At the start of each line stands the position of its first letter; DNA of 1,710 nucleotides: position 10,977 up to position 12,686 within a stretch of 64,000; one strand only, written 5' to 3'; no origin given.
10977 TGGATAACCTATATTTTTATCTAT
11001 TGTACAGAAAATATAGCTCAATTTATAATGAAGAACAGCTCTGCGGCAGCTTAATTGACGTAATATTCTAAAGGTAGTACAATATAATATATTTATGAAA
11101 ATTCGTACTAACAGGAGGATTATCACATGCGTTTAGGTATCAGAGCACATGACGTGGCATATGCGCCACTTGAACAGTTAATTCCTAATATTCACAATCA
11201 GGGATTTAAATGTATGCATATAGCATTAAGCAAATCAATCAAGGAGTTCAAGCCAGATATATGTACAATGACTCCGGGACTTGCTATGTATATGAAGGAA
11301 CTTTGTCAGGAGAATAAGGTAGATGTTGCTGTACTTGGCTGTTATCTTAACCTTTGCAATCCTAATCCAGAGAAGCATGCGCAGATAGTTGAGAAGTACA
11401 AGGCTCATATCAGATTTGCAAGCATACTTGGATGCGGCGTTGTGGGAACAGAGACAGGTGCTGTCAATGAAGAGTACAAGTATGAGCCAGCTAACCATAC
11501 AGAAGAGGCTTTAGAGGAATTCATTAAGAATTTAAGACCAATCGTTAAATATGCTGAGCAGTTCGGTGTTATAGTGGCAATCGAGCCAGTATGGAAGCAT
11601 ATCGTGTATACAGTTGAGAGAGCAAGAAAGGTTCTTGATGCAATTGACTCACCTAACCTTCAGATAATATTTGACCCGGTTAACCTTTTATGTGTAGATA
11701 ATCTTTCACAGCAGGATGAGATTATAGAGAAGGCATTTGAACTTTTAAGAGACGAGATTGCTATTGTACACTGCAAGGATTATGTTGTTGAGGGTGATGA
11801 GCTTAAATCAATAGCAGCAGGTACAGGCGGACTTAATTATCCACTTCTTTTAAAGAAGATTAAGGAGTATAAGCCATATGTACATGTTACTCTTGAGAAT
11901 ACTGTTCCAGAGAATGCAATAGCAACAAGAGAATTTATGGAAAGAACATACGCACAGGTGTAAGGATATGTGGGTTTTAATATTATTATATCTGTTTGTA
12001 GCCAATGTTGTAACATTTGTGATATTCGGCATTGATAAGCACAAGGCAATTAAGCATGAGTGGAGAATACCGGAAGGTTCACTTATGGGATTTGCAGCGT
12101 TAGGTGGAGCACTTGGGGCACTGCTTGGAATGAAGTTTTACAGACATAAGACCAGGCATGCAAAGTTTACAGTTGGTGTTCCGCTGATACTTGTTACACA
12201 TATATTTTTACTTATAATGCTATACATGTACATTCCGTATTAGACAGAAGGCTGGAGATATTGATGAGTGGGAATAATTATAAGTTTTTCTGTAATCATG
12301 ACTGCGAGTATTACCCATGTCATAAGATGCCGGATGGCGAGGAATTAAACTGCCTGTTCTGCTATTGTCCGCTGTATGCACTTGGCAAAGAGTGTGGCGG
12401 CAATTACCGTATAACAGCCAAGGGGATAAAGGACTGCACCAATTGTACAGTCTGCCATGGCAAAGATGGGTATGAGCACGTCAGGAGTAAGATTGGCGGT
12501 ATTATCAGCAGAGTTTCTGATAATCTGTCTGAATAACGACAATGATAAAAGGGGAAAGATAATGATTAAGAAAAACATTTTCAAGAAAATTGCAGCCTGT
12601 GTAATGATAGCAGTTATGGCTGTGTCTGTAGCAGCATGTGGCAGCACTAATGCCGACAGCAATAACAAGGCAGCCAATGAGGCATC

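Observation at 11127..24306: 13-kb cobamide salvage/remodeling operon with no detectable cobalamin riboswitch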

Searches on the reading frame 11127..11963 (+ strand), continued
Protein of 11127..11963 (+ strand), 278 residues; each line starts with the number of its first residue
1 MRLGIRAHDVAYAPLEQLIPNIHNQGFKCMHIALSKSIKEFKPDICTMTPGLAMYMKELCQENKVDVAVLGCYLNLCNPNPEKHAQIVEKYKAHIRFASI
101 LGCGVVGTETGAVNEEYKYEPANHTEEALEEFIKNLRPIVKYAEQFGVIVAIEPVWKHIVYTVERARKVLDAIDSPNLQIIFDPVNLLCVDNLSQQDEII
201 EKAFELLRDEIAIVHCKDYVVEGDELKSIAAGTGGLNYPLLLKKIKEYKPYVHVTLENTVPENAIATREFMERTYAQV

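Call 28: find_related_loci(query=A2, collection=genome_contigs, flank=10000)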
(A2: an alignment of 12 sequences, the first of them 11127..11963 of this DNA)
Query A2 (278 aa) in genome_contigs; peptide patterns used: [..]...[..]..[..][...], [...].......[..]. (x = any residue, [..] = any of these).
600 stretches matched a pattern (row limit reached: there are more); 594 encode a relative of the query (tblastn E <= 1e-3); the best 80 are kept; 80 distinct loci.
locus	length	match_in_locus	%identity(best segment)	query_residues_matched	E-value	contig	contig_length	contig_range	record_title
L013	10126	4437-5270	90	1-278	3e-174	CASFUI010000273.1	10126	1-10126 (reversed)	uncultured Eubacteriales bacterium isolate SI.O56.metabat-bins.182 genome assembly, contig: SI.O56.metabat-bins.182.fa_k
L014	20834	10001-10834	89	1-278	3e-169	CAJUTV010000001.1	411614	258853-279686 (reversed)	MAG TPA_asm: uncultured Lachnospira sp. isolate MGBC164289 genome assembly, contig: MGBC164289.1, whole genome shotgun s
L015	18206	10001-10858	88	1-278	4e-169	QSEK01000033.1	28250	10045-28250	Eubacterium sp. AM49-13BH AM49-13BH.Scaf33, whole genome shotgun sequence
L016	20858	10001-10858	87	1-278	1e-168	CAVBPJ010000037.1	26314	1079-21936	Evtepia sp. isolate G02608-L1_cleanbin_000014 genome assembly, contig: Spades_G02608-L1_contig_767, whole genome shotgun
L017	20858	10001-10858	87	1-278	1e-168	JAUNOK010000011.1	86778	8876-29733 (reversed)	MAG: Eubacteriales bacterium isolate S34M_St_44 NODE_76_length_86778_cov_15.845935, whole genome shotgun sequence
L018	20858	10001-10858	87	1-278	3e-168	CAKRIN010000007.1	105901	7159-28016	MAG: uncultured Lachnospira sp. isolate REFINED_METABAT215_TOP10_CONTIGS_1500_ASSEMBLY_K77_MERGED__Hadza_PheChl_Fiber-Ha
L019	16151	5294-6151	87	1-278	4e-168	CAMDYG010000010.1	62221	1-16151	MAG: uncultured Eubacterium sp. isolate SRR11489789_bin.15_metaWRAP_v1.3_MAG genome assembly, contig: ERZ11466733.342, w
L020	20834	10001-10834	88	1-278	2e-167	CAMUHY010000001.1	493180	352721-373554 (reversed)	MAG TPA_asm: uncultured Eubacterium sp. isolate SRR14038234_bin.83_metawrap_v1.3_MAG genome assembly, contig: NODE.1_len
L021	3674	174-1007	88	1-278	8e-173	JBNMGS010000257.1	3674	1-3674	MAG: Lachnospira sp. isolate CM_BacLac695.142 k141_329444_length_3674_cov_15.0000, whole genome shotgun sequence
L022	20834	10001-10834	87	1-278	2e-165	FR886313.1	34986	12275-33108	Eubacterium sp. CAG:252 genomic scaffold, scf107, whole genome shotgun sequence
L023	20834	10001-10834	86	1-278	2e-164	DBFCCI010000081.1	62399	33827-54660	MAG TPA_asm: Lachnospira sp. isolate MAG5428 k141_23909, whole genome shotgun sequence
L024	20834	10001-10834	87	1-278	7e-164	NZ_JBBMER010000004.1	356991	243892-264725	[Lactobacillus] rogosae strain CLA-AA-H255 CLAAAH255_contig_4_length_356991, whole genome shotgun sequence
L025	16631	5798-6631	87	1-278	7e-164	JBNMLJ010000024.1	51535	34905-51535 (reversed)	MAG: Lachnospira sp. isolate CM_BacLac128.20 k141_198861_length_51535_cov_17.0000, whole genome shotgun sequence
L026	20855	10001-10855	85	1-277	3e-163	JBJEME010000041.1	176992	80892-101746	MAG: Lachnospira sp. isolate PUUB38_bin.019 NODE_19_length_176992_cov_14.434533, whole genome shotgun sequence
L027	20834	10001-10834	84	1-278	3e-160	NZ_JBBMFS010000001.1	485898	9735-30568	Lachnospira intestinalis strain CLA-AA-H89B CLA-AA-H89B_contig_1_length_485898, whole genome shotgun sequence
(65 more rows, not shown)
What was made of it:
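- Tried and rejected: The narrower alignment A2 worked (call 28). Names came from the genome_contigs scan (call 28).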

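Call 32: search_solved_structures(query=window:11127-11963:+, max_evalue=0.001)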
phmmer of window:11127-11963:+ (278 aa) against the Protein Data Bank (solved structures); distinct sequences matched with E-value up to 0.001: 1.
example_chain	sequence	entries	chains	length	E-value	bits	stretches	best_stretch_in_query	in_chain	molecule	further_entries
3wqo_A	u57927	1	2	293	2.3e-08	37.1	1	49-272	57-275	Uncharacterized protein MJ1311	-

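Call 59: search_protein_families(library=pfam, proteins=[P0159, P0241, P0166, P0213, P0098])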
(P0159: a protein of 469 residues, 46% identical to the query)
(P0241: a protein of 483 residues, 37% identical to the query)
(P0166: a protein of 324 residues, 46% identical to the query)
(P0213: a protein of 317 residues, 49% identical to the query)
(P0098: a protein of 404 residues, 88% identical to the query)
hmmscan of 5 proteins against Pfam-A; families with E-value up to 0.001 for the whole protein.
P0159 (469 aa): 1 family
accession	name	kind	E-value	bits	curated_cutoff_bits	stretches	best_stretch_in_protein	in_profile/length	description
PF01261.30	AP_endonuc_2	-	2e-21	77.2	31.1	1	43-276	21-248/249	Xylose isomerase-like TIM barrel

P0241 (483 aa): 1 family
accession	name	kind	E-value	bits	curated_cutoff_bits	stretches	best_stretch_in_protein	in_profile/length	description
PF01261.30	AP_endonuc_2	-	7e-21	75.5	31.1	1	26-226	7-196/249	Xylose isomerase-like TIM barrel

P0166 (324 aa): 1 family
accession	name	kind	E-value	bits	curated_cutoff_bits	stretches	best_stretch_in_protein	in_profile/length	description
PF01261.30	AP_endonuc_2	-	1.6e-16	61.2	31.1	1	21-255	3-189/249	Xylose isomerase-like TIM barrel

P0213 (317 aa): 1 family
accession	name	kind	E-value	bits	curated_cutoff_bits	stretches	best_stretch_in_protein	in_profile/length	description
PF01261.30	AP_endonuc_2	-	1.6e-17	64.5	31.1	1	17-178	5-159/249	Xylose isomerase-like TIM barrel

P0098 (404 aa): 10 families
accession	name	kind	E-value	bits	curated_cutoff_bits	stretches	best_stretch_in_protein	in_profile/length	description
PF01261.30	AP_endonuc_2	-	9.6e-33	114.3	31.1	1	149-398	5-247/249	Xylose isomerase-like TIM barrel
PF07992.20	Pyr_redox_2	-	9.2e-14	52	26.1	1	8-109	2-76/291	Pyridine nucleotide-disulphide oxidoreductase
PF12831.13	FAD_oxidored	-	2.8e-07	30.6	27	1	9-51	2-45/416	FAD dependent oxidoreductase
PF13450.12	NAD_binding_8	-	7.3e-07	29.8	21.9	1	11-45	1-36/68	NAD(P)-binding Rossmann-like domain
PF01134.28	GIDA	-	9.7e-06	25.3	22.1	1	9-83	2-57/391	Glucose inhibited division protein A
PF03486.20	HI0933_like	-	5.9e-05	23.1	50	1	8-39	2-33/244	HI0933-like protein Rossmann domain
PF00890.30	FAD_binding_2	-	0.0001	22.1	20.4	1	11-39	4-32/414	FAD binding domain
PF04820.20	Trp_halogenase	-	0.00024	20.5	21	1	9-52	2-49/458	Tryptophan halogenase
PF01266.30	DAO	-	0.00029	20.9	27.9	0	9-41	2-35/353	FAD dependent oxidoreductase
PF13738.12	Pyr_redox_3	-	0.00061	19.6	30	1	11-42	2-34/305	Pyridine nucleotide-disulphide oxidoreductase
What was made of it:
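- Tried and rejected: Longer TIM-family proteins show no cobamide-related domains (call 59).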

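Call 75: predict_structure(alignment_id=A6)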
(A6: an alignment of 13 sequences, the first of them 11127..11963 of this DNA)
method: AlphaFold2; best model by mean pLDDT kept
length: 278 residues; sequences in the alignment: 13
mean_pLDDT: 59.6   pTM: 0.63
mean pLDDT of the five models: 59.6, 56.7, 50.5, 50.2, 43.2
residues with pLDDT >= 90: 5; 70-90: 106; 50-70: 66; < 50: 101
segments of 3 or more residues with pLDDT < 50: 7-15, 32-121
pLDDT, mean of each block of 10 residues (from residue 1): 55 49 58 35 29 35 33 30 41 36 27 33 71 72 61 64 85 83 72 82 88 74 78 71 82 65 81 87
secondary structure, 60 per line:
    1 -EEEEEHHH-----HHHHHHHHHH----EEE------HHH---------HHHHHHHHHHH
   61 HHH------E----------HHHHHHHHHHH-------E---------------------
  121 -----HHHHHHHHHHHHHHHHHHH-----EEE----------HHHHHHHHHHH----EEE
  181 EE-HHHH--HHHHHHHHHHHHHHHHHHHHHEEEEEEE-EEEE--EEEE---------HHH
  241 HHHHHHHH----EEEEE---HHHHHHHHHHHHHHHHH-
elements in order: E2-6 H15-24 E29-31 H50-63 H81-91 H126-144 E150-152 H163-173 E178-182 H184-187 H190-210 E211-217 E219-222 E225-228 H238-248 E253-257 H261-277
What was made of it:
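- Tried and rejected: The AF2 model from a shallow alignment was poor (pLDDT 59.6, call 75), so I ran no fold search on it.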

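Call 76: search_solved_structures(query=A1, max_evalue=0.01)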
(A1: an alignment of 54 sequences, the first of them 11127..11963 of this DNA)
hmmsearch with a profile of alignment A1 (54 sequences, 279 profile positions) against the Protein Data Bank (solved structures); distinct sequences matched with E-value up to 0.01: 32.
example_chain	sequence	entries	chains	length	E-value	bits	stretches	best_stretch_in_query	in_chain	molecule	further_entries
3wqo_A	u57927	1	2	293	3.5e-16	62.8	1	47-277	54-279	Uncharacterized protein MJ1311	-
8z1i_A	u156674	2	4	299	6.8e-13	52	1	54-268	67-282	Art22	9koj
3cqh_A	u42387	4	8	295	8.3e-10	41.9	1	77-263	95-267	L-ribulose-5-phosphate 3-epimerase ulaE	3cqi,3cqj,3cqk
1i60_A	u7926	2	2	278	1.5e-08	37.8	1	42-190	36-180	IOLI PROTEIN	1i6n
3vnk_A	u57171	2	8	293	3.5e-07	33.3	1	76-188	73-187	Xylose isomerase domain protein TIM barrel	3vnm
3vni_A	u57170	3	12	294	3.5e-07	33.3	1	76-188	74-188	Xylose isomerase domain protein TIM barrel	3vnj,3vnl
7e9w_A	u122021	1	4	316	4.1e-07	33.1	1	76-188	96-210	D-psicose 3-epimerase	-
2hk0_A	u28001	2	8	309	1.3e-06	31.5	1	75-188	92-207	D-PSICOSE 3-EPIMERASE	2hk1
2zvr_A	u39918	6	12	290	2e-06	30.8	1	77-251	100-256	Uncharacterized protein TM_0416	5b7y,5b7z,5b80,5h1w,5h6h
8xix_A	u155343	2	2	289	2.1e-06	30.7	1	79-259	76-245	D-tagatose 3-epimerase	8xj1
8xiv_A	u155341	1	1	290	2.1e-06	30.7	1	79-259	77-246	D-tagatose 3-epimerase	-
3tva_A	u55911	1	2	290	3e-06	30.2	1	83-265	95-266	Xylose isomerase domain protein TIM barrel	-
2ou4_A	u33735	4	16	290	5.8e-06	29.3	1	75-258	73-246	D-tagatose 3-epimerase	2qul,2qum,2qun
4q7i_A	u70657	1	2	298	6.7e-06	29.1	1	75-258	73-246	D-tagatose 3-epimerase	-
7x7w_A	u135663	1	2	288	8.2e-06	28.8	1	76-188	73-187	D-PSICOSE 3-EPIMERASE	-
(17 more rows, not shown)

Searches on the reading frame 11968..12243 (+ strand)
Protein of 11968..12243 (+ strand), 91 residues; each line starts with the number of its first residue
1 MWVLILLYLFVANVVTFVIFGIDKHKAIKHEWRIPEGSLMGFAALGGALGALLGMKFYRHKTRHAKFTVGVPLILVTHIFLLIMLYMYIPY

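Call 6: search_protein_families(library=pfam, proteins=[window:11968-12243:+])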
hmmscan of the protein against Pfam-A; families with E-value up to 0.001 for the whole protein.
window:11968-12243:+ (91 aa): 1 family
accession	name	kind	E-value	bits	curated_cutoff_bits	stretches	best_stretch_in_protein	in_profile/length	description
PF06961.18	DUF1294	-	4.6e-25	88.1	25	1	13-67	1-55/55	Protein of unknown function (DUF1294)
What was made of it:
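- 11968..12243 (+): DUF1294 small membrane protein on a ~283-nt lineage-specific insertion directly after the TIM stop codon. Pfam (call 6).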

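Call 12: search_protein_families(library=ncbifam, proteins=[window:11968-12243:+])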
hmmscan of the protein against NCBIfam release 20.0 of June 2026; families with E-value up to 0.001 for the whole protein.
window:11968-12243:+ (91 aa): 0 families

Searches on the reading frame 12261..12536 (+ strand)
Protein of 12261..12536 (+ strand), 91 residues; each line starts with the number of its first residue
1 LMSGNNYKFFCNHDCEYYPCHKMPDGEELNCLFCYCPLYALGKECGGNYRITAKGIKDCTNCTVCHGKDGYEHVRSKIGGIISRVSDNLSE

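Call 6: search_protein_families(library=pfam, proteins=[window:12261-12536:+])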
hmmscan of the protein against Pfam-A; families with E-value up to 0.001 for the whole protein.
window:12261-12536:+ (91 aa): 1 family
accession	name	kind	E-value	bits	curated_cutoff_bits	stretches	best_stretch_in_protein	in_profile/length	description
PF04071.17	zf-like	-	2.5e-27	95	27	1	6-85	1-78/82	Cysteine-rich small domain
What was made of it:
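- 12261..12536 (+): PF04071 Cys-rich 'zf-like' protein. In related de novo operons it is the first gene of the cbi operon. Pfam 95 bits (call 6).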

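Call 12: search_protein_families(library=ncbifam, proteins=[window:12261-12536:+])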
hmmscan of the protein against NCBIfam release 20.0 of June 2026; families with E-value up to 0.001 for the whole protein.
window:12261-12536:+ (91 aa): 0 families
